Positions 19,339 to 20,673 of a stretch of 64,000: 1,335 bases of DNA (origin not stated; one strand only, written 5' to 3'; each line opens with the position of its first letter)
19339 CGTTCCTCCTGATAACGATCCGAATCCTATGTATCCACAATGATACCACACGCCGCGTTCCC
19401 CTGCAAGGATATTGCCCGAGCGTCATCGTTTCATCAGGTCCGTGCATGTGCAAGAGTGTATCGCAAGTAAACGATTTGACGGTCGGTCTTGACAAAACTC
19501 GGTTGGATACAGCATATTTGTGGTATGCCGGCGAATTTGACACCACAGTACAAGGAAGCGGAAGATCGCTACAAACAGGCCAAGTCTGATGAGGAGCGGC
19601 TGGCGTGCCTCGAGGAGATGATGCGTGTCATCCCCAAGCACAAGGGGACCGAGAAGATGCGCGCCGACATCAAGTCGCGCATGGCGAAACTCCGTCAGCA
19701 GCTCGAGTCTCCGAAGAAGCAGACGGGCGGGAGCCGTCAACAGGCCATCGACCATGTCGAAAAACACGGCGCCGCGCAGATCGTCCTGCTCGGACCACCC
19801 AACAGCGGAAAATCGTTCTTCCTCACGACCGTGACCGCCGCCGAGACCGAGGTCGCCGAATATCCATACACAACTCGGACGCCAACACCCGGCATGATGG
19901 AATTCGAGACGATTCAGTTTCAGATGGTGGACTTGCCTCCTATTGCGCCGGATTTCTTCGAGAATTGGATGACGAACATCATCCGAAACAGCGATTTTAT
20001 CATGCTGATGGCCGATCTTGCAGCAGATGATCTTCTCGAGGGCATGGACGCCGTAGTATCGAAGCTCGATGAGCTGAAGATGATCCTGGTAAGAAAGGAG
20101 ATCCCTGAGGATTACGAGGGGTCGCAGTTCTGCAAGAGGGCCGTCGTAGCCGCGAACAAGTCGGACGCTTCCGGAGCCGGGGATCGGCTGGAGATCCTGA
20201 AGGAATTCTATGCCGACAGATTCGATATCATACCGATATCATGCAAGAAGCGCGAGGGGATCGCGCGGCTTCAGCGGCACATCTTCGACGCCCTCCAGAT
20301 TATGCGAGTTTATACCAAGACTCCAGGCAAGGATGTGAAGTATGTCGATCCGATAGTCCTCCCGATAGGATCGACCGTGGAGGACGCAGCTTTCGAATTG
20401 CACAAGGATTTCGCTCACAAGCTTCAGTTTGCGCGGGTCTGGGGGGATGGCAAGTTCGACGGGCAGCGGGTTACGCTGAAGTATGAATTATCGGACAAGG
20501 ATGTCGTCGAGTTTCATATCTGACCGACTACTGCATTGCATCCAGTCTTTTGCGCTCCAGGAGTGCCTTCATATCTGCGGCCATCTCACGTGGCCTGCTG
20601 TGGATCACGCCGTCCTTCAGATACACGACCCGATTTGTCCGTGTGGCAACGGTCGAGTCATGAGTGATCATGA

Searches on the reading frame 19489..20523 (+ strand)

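Call 29: search_protein_families(library=pfam, proteins=[window:19489-20523:+], max_evalue=0.01)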
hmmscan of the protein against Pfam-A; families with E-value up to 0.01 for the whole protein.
window:19489-20523:+ (344 aa): 4 families
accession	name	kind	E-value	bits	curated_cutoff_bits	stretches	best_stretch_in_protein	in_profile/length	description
PF02824.27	TGS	-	2.8e-13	50.1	22.2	1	272-342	1-58/60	TGS domain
PF01926.29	MMR_HSR1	-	1.2e-12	48.4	21.9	1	97-200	1-109/113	50S ribosome-binding GTPase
PF02421.24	FeoB_N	-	1.4e-08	34.9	27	1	97-150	2-55/156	Ferrous iron transport protein B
PF16897.10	MMR_HSR1_Xtn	-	0.00066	20.1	35.2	1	214-270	54-105/106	C-terminal region of MMR_HSR1 domain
